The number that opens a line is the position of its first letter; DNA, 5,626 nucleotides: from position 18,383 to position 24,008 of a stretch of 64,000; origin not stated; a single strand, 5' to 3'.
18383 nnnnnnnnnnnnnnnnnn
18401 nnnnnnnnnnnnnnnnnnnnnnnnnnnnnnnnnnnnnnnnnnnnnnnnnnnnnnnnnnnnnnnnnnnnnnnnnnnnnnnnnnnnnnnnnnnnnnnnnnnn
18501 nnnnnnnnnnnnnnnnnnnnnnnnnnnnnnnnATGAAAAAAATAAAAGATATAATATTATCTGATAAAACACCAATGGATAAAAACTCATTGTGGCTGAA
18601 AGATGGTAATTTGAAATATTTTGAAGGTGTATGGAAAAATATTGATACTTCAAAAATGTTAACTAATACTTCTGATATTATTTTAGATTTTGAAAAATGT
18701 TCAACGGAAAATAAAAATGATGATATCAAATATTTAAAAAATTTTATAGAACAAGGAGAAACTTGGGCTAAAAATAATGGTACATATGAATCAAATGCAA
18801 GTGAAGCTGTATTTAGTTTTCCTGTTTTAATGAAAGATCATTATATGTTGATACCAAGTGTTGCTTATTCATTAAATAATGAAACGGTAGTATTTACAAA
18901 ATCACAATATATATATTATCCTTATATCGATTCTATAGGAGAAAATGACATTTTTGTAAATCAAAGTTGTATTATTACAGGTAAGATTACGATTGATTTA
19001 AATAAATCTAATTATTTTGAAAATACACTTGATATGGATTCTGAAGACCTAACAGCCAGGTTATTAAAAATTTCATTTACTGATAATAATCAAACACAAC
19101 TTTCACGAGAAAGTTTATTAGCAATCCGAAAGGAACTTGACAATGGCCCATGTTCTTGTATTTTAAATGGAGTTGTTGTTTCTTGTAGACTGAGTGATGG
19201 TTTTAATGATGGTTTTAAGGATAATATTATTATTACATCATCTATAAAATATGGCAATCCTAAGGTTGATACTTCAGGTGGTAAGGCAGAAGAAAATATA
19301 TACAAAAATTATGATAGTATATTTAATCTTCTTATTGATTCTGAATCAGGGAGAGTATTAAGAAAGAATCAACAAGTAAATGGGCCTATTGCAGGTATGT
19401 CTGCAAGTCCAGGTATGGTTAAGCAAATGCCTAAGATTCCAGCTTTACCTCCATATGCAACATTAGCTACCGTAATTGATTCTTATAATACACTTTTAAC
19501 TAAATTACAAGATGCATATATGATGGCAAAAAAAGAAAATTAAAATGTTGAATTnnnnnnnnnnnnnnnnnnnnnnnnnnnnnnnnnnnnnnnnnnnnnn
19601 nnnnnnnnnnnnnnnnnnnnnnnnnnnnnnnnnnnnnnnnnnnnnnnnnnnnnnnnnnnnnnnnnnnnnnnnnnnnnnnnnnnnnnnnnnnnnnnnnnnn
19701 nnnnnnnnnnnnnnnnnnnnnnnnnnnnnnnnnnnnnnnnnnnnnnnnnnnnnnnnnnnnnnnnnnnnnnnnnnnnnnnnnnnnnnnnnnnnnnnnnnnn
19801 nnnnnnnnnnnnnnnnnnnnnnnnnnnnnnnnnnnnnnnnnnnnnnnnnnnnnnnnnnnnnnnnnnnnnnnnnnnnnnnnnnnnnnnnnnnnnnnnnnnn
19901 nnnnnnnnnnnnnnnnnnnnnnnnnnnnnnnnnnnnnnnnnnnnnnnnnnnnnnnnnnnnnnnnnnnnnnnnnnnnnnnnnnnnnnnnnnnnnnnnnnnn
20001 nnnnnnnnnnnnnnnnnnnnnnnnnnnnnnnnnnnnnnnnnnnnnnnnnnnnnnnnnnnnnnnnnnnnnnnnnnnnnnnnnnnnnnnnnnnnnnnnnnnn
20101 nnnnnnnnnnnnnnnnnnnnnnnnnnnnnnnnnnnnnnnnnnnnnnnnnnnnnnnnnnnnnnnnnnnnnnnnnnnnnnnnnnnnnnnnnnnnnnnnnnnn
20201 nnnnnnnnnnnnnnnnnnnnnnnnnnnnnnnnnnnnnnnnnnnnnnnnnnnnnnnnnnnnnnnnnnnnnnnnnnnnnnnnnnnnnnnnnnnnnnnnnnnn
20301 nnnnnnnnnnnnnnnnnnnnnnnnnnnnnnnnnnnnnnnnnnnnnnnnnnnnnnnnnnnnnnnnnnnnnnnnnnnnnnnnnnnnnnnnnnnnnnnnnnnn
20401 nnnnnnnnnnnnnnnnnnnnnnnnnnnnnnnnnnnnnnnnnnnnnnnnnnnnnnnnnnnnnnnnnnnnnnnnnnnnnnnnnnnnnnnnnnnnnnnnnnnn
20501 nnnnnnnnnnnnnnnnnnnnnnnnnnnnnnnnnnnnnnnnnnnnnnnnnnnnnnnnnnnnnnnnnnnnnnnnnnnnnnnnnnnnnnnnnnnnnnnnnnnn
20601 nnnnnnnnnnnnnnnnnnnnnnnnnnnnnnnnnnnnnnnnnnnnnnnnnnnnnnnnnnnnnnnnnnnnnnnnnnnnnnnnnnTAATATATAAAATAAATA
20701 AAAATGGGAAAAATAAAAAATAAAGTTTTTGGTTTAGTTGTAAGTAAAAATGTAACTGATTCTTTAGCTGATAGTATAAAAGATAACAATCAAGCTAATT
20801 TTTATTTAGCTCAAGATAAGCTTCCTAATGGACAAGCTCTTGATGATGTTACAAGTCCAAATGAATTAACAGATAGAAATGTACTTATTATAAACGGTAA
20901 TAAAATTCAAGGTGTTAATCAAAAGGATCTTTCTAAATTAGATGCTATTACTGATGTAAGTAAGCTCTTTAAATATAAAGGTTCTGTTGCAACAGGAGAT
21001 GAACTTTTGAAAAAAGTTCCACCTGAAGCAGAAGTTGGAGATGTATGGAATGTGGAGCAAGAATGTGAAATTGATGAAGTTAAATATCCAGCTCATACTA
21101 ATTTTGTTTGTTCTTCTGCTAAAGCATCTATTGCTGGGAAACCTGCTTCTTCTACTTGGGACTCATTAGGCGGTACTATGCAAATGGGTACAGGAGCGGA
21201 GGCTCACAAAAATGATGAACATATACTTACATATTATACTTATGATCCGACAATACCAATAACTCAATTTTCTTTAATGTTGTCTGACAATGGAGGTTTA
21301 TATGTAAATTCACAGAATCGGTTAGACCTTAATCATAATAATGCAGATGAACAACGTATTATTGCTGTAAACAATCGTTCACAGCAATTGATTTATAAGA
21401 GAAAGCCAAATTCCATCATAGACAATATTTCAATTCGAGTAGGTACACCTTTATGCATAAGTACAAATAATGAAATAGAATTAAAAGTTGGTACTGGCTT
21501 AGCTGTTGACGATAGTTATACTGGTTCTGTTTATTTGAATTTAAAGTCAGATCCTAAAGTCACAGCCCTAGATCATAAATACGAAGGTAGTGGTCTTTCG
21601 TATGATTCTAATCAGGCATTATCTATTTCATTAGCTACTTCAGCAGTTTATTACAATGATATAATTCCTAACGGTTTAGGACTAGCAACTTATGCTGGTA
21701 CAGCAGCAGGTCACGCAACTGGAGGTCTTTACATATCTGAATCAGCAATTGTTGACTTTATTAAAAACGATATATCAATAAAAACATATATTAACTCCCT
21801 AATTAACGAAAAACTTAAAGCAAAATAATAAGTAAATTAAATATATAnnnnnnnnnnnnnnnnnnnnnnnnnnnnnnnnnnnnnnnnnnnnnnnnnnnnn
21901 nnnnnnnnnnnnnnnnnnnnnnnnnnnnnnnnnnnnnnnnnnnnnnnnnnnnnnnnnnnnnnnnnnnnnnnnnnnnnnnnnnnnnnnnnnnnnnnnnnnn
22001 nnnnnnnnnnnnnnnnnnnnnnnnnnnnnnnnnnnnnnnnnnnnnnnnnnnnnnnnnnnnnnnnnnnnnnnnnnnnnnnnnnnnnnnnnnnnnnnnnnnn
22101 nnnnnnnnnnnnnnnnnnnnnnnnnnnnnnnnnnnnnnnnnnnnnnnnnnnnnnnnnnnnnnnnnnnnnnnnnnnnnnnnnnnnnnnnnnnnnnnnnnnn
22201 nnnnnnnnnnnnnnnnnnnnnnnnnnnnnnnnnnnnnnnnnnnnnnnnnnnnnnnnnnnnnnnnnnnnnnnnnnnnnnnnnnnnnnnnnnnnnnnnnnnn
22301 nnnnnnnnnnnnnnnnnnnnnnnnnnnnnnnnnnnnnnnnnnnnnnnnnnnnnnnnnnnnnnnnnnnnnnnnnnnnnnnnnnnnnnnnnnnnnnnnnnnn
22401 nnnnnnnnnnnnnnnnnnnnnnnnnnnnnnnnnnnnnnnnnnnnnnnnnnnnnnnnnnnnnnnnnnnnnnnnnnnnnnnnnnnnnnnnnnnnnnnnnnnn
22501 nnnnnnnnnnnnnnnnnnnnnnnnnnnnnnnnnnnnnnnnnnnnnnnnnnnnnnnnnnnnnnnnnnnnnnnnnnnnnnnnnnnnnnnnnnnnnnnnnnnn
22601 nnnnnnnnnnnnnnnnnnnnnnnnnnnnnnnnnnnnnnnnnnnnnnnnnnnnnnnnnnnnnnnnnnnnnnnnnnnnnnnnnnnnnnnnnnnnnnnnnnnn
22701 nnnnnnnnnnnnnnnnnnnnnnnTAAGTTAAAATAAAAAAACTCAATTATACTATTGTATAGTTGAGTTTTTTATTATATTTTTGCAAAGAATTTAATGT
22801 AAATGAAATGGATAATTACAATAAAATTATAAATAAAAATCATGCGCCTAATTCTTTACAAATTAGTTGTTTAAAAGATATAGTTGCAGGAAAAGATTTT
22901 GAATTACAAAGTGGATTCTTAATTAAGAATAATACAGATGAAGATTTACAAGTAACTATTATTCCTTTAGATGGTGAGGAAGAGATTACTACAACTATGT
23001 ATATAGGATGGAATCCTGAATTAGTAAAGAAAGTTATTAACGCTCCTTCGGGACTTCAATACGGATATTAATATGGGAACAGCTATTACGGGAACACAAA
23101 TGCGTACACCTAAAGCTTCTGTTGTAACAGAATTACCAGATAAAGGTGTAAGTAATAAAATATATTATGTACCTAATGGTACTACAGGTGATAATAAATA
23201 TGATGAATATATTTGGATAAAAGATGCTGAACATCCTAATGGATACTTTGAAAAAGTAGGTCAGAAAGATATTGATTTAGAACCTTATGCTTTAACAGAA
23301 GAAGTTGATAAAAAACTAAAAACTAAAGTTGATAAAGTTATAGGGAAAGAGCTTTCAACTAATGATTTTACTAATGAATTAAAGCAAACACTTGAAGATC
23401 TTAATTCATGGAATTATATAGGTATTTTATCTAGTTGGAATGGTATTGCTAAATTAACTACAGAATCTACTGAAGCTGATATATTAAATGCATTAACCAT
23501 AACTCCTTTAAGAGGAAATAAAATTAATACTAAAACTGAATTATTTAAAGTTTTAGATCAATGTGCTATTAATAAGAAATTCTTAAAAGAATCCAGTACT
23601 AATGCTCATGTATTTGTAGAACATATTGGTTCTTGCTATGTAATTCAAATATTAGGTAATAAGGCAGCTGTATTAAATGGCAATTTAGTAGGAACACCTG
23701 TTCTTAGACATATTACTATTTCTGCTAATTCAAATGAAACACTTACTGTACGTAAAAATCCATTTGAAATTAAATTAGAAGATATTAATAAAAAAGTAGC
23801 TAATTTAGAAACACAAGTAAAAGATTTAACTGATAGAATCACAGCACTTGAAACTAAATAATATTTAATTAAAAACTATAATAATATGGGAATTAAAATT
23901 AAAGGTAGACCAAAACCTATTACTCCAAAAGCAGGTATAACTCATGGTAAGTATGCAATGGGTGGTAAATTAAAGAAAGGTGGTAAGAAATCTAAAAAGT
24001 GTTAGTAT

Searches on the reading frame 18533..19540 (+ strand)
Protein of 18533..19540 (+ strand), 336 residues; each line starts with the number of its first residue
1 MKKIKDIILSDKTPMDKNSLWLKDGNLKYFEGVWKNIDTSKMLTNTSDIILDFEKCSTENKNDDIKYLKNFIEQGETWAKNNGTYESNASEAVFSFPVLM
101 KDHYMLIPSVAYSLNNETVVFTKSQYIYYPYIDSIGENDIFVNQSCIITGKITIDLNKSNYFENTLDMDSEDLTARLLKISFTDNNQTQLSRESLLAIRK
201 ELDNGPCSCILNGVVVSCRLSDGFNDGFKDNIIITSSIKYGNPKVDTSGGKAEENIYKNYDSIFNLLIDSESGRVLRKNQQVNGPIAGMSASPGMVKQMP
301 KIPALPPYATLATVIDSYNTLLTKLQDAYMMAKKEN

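Call 9: search_protein_families(library=phrogs, proteins=[window:18533-19540:+], max_evalue=0.001)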
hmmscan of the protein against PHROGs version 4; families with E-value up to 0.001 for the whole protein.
window:18533-19540:+ (336 aa): 0 families

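Call 26: search_protein_families(library=pfam, proteins=[window:18533-19540:+], max_evalue=0.01)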
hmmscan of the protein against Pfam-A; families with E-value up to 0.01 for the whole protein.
window:18533-19540:+ (336 aa): 1 family
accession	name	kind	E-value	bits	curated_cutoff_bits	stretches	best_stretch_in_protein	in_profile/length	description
PF08605.16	Rad9_Rad53_bind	-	0.0076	16.9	22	0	9-69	5-60/129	Fungal Rad9-like Rad53-binding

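Call 70: search_solved_structures(query=window:18533-19540:+, max_evalue=1)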
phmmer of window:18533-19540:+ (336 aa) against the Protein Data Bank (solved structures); distinct sequences matched with E-value up to 1: 7.
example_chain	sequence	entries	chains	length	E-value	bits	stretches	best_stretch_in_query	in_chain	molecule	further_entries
7qof_l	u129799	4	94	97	0.0026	20.2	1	1-38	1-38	Head fiber dimer protein gp29 | Head fiber trimer protein gp21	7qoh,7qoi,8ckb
3vbm_A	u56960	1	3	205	0.16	14.3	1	116-155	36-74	Galactoside O-acetyltransferase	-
3vbi_A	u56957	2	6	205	0.17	14.3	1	116-155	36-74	Galactoside O-acetyltransferase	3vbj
3vbk_A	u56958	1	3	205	0.17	14.2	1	116-155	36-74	Galactoside O-acetyltransferase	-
3vbl_A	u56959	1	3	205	0.17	14.2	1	116-155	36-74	Galactoside O-acetyltransferase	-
3vbp_A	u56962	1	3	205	0.17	14.2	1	116-155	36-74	Galactoside O-acetyltransferase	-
3vbn_A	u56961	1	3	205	0.17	14.2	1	116-155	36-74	Galactoside O-acetyltransferase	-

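Call 104: search_protein_families(library=phrogs, proteins=[window:18533-19540:+], max_evalue=0.01)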
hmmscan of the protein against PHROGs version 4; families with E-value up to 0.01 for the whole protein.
window:18533-19540:+ (336 aa): 0 families

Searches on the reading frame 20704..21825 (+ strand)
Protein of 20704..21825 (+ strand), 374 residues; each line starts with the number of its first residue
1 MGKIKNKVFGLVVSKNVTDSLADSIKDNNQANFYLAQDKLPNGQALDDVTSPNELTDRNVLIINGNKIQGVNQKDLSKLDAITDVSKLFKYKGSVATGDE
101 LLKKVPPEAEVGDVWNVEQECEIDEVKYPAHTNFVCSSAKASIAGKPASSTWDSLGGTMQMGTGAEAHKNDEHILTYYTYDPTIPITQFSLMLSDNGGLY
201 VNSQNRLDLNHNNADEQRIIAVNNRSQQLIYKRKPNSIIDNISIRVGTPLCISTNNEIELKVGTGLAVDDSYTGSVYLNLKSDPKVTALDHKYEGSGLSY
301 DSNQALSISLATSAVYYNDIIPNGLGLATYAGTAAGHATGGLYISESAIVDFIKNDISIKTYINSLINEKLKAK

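Call 9: search_protein_families(library=phrogs, proteins=[window:20704-21825:+], max_evalue=0.001)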
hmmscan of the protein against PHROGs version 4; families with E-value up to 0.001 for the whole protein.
window:20704-21825:+ (374 aa): 0 families

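Call 26: search_protein_families(library=pfam, proteins=[window:20704-21825:+], max_evalue=0.01)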
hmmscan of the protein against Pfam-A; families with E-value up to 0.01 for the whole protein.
window:20704-21825:+ (374 aa): 1 family
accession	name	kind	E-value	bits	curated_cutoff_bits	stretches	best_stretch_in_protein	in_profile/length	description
PF00608.22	Adeno_shaft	-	0.00015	21.8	30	1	239-271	11-42/44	Adenoviral fibre protein (repeat/shaft region)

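Call 56: search_dna_similar(query=window:20704-21825:+, collection=phages, mode=protein, max_rows=25, max_evalue=0.001)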
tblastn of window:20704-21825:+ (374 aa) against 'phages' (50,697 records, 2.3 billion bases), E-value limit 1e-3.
Records with a match: 7; places in all: 7; records where one place covers at least 80% of the query: 0.
Best place of each record, by identity: <60% 7.
By first word of the organism name: uncultured 4; Caudoviricetes 2; Bacteriophage 1.
By host as written in the record: - 5; Methanomassiliicoccales 2.
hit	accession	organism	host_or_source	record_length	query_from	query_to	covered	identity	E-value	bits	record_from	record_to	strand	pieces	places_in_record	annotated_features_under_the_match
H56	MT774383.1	uncultured phage cr11_1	human feces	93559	80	161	22%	37.8%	1e-5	54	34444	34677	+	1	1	tail protein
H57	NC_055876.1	uncultured phage cr11_1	human feces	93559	80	161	22%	37.8%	1e-5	54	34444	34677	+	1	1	tail protein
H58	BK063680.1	Caudoviricetes sp. vir335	Methanomassiliicoccales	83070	75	161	23%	35.6%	2e-5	53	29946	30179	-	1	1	hypothetical protein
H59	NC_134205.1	Caudoviricetes sp. vir335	Methanomassiliicoccales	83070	75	161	23%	35.6%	2e-5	53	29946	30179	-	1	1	hypothetical protein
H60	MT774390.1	uncultured phage cr85_1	human feces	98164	80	161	22%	34.1%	4e-4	49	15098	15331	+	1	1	hypothetical protein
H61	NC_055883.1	uncultured phage cr85_1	human feces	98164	80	161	22%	34.1%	4e-4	49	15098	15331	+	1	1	hypothetical protein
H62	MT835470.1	Bacteriophage sp.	human fecal samples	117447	85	161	21%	35.1%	4e-4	48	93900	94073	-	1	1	record has no annotation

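Call 67: search_solved_structures(query=window:20704-21825:+, max_evalue=1)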
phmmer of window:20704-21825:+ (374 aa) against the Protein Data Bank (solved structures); distinct sequences matched with E-value up to 1: 0.

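Call 80: find_homologous_proteins(query=window:20704-21825:+, max_evalue=0.00001)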
Query window:20704-21825:+ (374 aa): 131 proteins with E <= 0.00001 among 3824 candidates; the best 120 are listed.
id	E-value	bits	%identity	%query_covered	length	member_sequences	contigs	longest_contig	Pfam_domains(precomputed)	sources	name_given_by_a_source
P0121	1.7e-228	776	95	100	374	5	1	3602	-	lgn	-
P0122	7.0e-221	751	92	100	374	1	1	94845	-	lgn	-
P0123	2.1e-178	611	77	100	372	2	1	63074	-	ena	-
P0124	1.5e-173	595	76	100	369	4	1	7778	-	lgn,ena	-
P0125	1.4e-172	592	76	100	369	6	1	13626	-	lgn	-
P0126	1.2e-171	589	75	100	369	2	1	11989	-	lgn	-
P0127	2.4e-167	575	74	100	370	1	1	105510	-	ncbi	-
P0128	1.4e-165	569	72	100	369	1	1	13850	-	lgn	-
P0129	4.7e-153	528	69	100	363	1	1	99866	-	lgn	-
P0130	9.4e-151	520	68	100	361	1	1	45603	-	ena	-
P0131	2.5e-136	473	63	100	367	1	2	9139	-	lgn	-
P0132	3.5e-113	397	59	100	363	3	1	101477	-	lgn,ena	-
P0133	2.7e-112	394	59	100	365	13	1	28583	-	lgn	-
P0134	3.5e-111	390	52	100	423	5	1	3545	-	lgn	-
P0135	6.6e-111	389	56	100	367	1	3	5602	-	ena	-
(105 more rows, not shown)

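Call 97: predict_structure(alignment_id=A4)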
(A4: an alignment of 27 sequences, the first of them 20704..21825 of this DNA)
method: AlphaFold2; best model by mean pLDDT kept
length: 374 residues; sequences in the alignment: 27
mean_pLDDT: 57.0   pTM: 0.28
mean pLDDT of the five models: 57.0, 56.6, 55.9, 54.9, 51.0
residues with pLDDT >= 90: 13; 70-90: 88; 50-70: 99; < 50: 174
segments of 3 or more residues with pLDDT < 50: 1-17, 19-33, 58-87, 157-165, 211-266, 271-296, 302-304, 329-341
pLDDT, mean of each block of 10 residues (from residue 1): 34 44 42 50 57 55 30 42 50 90 86 85 81 84 82 61 46 66 65 64 65 41 42 42 36 46 45 45 39 47 54 54 56 41 68 78 87 83
secondary structure, 60 per line:
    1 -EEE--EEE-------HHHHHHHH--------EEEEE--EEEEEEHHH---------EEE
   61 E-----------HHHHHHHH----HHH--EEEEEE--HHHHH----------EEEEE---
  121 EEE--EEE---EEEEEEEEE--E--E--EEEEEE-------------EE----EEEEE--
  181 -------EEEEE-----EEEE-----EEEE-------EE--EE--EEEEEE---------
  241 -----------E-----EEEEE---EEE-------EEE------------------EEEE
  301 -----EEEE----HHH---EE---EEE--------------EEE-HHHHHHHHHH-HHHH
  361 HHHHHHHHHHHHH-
elements in order: E2-4 E7-9 H17-24 E33-37 E40-45 E58-61 H73-80 E90-95 H98-102 E113-117 E121-123 E126-128 E132-140 E149-154 E174-178 E188-192 E198-201 E207-210 E226-231 E258-262 E266-268 E276-278 E297-300 E306-309 E325-327 E342-344 H346-355 H357-373

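Call 100: search_protein_families(library=padloc, proteins=[window:20704-21825:+], max_evalue=0.01)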
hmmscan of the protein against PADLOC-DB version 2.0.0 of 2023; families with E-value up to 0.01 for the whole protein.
window:20704-21825:+ (374 aa): 0 families

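Call 104: search_protein_families(library=phrogs, proteins=[window:20704-21825:+], max_evalue=0.01)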
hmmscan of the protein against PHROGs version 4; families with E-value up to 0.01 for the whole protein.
window:20704-21825:+ (374 aa): 0 families

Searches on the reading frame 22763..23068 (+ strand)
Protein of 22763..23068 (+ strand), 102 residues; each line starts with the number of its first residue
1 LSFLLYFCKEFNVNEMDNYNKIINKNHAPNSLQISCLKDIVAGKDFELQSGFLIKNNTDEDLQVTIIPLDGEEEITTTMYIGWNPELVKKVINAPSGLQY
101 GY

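Call 9: search_protein_families(library=phrogs, proteins=[window:22763-23068:+], max_evalue=0.001)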
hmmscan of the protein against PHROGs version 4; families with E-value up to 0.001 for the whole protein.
window:22763-23068:+ (102 aa): 1 family
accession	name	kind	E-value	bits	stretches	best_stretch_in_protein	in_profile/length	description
phrog_26422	-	unknown function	1.6e-07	32.2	1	26-102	5-90/90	-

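Call 26: search_protein_families(library=pfam, proteins=[window:22763-23068:+], max_evalue=0.01)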
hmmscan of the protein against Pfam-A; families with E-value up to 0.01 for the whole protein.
window:22763-23068:+ (102 aa): 0 families

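Call 106: search_protein_families(library=pfam, proteins=[window:22808-23068:+], max_evalue=10)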
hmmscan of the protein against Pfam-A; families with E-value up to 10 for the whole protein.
window:22808-23068:+ (87 aa): 0 families

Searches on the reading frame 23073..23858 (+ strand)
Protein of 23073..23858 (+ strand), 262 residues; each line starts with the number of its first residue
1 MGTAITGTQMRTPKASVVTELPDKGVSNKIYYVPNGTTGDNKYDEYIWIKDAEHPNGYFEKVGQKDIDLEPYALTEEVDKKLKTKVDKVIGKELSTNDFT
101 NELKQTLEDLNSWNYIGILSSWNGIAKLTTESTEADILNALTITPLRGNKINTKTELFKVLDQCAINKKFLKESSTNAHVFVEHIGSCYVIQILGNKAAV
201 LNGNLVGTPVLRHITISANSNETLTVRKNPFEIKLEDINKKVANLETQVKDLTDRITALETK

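Call 9: search_protein_families(library=phrogs, proteins=[window:23073-23858:+], max_evalue=0.001)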
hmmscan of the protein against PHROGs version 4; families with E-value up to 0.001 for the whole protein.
window:23073-23858:+ (262 aa): 3 families
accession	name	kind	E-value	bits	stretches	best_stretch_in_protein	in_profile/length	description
phrog_24103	-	unknown function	5.2e-07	30.9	1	14-87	126-193/197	-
phrog_32680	-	tail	3.9e-06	26.6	1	65-108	132-175/548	tail fiber protein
phrog_18608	-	unknown function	0.00019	21.8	1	77-117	199-241/416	-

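Call 26: search_protein_families(library=pfam, proteins=[window:23073-23858:+], max_evalue=0.01)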
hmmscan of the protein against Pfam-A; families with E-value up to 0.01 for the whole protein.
window:23073-23858:+ (262 aa): 0 families

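Call 68: search_solved_structures(query=window:23073-23858:+, max_evalue=1)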
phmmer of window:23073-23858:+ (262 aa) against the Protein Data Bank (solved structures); distinct sequences matched with E-value up to 1: 1.
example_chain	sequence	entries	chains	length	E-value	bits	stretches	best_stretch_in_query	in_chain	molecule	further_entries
9i2j_A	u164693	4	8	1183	0.013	18.2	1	20-81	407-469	dextransucrase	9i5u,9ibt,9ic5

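Call 100: search_protein_families(library=padloc, proteins=[window:23073-23858:+], max_evalue=0.01)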
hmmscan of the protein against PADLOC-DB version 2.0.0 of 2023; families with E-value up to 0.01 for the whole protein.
window:23073-23858:+ (262 aa): 0 families
